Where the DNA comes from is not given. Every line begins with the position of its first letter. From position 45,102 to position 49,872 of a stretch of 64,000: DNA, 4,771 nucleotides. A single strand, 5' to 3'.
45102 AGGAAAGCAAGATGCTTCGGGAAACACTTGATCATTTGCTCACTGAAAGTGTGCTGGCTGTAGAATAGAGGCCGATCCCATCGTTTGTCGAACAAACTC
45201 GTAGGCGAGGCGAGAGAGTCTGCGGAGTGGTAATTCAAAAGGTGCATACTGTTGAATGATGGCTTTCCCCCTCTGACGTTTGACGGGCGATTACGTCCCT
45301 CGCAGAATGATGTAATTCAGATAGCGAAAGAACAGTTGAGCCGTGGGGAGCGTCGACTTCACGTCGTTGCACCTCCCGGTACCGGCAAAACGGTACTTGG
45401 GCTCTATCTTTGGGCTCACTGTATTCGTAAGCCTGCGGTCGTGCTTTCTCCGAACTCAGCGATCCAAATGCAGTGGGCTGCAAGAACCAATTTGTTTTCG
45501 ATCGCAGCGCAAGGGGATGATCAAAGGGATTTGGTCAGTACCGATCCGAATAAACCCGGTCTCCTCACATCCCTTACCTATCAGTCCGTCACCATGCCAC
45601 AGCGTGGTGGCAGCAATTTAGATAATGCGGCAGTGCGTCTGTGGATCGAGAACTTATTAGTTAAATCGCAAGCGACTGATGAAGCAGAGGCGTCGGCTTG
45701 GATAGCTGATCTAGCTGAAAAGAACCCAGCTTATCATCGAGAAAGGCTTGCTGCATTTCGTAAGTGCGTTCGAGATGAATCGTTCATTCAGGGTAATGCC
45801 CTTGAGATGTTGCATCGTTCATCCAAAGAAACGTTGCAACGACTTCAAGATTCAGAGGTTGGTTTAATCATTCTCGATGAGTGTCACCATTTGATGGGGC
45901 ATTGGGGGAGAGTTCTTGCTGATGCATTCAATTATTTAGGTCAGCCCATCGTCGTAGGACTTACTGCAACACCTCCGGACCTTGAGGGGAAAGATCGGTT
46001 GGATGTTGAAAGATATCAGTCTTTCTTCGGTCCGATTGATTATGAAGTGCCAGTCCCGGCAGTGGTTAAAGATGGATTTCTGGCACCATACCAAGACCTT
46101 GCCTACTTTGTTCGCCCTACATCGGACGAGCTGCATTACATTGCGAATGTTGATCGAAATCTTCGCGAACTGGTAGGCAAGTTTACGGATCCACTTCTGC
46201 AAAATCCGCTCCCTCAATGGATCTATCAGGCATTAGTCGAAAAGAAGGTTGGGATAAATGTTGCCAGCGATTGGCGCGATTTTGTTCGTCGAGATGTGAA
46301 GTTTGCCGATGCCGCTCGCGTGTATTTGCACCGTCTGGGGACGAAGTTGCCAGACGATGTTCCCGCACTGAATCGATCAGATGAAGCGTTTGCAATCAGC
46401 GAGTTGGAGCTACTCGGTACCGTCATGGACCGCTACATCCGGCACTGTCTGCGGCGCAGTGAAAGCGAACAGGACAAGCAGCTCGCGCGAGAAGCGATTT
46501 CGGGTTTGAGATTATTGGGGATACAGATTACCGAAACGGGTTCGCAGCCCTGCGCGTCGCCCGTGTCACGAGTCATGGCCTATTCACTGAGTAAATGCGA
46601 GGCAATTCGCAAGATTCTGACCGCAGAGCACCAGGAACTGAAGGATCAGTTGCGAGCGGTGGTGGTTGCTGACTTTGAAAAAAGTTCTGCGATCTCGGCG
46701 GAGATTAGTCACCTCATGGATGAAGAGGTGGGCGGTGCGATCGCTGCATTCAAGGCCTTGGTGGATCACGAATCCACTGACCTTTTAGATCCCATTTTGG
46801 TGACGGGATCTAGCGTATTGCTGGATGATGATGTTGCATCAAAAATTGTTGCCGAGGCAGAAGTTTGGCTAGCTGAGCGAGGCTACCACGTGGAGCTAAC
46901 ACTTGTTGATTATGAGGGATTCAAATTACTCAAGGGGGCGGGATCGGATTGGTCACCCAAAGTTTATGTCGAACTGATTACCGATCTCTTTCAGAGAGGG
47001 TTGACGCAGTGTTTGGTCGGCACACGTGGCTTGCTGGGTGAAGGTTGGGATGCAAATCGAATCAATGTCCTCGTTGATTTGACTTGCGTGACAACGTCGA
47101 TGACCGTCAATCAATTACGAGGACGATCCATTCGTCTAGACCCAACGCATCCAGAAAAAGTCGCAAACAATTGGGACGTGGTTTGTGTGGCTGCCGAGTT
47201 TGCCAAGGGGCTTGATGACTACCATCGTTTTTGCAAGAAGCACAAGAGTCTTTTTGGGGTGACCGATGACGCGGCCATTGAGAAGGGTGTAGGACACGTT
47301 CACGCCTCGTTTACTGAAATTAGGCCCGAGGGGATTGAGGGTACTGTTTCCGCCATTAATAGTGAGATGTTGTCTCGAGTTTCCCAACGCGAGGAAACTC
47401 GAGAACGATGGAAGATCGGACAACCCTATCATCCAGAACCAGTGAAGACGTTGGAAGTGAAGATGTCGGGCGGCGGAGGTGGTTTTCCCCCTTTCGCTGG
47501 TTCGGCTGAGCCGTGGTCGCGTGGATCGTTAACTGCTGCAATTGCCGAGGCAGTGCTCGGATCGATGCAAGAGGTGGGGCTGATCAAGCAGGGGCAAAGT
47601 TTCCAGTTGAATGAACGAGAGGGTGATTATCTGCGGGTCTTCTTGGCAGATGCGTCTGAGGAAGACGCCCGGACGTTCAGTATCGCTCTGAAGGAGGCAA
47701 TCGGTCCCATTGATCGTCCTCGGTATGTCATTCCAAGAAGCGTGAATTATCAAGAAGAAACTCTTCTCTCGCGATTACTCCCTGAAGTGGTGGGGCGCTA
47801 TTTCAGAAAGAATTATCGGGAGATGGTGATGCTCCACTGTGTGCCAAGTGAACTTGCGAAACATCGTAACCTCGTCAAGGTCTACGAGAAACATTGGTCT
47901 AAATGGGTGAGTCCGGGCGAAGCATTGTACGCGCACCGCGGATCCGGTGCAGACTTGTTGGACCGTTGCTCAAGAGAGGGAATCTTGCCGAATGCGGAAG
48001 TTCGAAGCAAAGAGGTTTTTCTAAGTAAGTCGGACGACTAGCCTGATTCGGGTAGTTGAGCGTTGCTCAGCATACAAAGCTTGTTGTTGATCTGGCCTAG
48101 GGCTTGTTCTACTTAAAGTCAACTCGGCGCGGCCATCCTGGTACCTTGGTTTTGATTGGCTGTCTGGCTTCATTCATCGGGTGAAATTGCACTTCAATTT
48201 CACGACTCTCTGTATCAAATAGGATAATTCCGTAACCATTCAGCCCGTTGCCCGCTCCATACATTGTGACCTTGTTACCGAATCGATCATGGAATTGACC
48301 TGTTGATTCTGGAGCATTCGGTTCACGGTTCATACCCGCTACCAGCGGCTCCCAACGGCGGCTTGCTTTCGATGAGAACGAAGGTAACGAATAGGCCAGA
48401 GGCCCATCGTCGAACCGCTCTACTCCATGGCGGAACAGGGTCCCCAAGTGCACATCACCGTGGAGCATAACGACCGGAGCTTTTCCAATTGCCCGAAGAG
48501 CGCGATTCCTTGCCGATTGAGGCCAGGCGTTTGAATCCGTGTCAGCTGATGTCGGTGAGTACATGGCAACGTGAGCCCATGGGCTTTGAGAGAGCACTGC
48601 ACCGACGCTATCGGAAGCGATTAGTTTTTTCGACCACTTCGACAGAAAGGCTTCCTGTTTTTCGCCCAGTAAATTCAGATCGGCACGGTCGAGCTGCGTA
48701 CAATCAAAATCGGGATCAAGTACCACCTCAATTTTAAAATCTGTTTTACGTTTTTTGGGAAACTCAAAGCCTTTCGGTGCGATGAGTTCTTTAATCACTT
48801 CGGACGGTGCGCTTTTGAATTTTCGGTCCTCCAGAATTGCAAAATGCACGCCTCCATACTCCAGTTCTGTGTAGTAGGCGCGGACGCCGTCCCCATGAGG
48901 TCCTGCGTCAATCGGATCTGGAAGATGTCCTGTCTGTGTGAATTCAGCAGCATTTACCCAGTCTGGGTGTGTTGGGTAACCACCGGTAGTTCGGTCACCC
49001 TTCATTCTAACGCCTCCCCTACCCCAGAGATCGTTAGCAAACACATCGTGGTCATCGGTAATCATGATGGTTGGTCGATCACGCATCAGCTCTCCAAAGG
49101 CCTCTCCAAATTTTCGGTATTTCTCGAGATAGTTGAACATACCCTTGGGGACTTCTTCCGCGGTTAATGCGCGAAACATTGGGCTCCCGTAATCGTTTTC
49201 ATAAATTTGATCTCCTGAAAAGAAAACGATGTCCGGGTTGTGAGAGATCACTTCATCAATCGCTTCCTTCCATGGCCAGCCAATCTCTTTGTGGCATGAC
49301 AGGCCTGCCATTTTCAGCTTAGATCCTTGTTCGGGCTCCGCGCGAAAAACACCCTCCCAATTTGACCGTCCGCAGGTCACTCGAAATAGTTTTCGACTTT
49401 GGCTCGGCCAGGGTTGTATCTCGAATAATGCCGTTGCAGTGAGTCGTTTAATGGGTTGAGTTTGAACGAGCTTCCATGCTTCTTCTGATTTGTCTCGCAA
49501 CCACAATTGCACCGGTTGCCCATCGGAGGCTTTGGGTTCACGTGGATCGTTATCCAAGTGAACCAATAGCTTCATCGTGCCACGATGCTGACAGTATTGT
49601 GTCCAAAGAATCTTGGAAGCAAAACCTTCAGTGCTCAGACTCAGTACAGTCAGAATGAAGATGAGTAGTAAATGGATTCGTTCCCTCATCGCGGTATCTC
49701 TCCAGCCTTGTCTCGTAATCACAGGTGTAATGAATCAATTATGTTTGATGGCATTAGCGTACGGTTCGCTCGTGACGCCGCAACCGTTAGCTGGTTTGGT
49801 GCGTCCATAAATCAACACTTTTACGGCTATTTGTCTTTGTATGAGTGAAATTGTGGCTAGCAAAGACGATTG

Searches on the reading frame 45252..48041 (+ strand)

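Call 95: search_protein_families(library=pfam, proteins=[window:45252-48041:+], max_evalue=0.00001)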
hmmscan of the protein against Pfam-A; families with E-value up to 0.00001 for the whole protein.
window:45252-48041:+ (929 aa): 2 families
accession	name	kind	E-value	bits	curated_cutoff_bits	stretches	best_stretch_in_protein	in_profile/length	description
PF04851.21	ResIII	-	1.5e-16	61.2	22.5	1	13-242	3-163/164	Type III restriction enzyme, res subunit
PF00270.35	DEAD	-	2.4e-07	31.1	26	0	200-242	115-161/167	DEAD/DEAH box helicase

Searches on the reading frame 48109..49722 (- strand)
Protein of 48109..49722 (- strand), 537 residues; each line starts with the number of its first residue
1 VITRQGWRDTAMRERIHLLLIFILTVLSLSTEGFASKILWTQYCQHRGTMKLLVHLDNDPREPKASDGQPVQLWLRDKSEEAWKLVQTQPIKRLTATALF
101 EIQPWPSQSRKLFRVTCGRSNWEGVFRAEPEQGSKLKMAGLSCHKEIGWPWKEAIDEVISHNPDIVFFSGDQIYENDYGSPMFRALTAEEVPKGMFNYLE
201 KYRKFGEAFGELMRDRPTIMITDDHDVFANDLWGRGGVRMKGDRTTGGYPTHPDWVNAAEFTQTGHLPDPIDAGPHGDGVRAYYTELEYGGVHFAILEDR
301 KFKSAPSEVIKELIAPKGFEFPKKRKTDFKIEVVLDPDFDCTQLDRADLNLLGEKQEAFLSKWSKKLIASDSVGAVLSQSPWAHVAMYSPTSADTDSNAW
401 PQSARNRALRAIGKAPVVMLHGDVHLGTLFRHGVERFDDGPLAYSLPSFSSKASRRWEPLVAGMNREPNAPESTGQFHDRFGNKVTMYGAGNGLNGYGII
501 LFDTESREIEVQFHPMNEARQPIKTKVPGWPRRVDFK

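Call 95: search_protein_families(library=pfam, proteins=[window:48109-49722:-], max_evalue=0.00001)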
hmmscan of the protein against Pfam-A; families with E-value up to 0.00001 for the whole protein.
window:48109-49722:- (537 aa): 1 family
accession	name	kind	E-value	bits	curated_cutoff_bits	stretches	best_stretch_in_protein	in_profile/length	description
PF09423.15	PhoD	-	1.8e-16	60.6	27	1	141-429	4-268/343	PhoD-like phosphatase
